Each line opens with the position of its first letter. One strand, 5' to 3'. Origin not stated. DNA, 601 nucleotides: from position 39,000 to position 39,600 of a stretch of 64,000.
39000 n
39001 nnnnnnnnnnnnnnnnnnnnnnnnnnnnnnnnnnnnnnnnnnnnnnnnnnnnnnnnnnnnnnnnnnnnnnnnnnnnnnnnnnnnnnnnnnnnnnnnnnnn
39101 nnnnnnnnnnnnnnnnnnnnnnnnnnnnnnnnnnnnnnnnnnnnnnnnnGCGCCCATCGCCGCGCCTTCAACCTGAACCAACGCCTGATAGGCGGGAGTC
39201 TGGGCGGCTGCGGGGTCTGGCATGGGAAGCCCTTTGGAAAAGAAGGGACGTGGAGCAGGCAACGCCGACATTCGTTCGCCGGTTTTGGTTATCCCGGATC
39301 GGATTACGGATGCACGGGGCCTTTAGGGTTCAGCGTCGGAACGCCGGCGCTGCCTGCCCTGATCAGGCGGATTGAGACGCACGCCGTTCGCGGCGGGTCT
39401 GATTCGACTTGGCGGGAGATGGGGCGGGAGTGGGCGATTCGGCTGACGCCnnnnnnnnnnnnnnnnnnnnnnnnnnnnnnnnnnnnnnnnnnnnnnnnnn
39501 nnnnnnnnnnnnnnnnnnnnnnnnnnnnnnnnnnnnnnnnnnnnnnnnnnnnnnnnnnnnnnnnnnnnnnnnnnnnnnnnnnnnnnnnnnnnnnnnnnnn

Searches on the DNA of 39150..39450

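Call 43: search_rna_families(source=window, start=39150, end=39450, threshold=evalue, max_evalue=10)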
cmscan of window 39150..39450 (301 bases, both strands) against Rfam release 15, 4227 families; matches with E-value up to 10: 1.
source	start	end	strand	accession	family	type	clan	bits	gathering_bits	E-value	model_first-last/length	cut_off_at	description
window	39279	39355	+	RF02826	Scr6925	Gene; sRNA;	-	13.3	50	6.3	1-131/131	no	Streptomyces RNA 6925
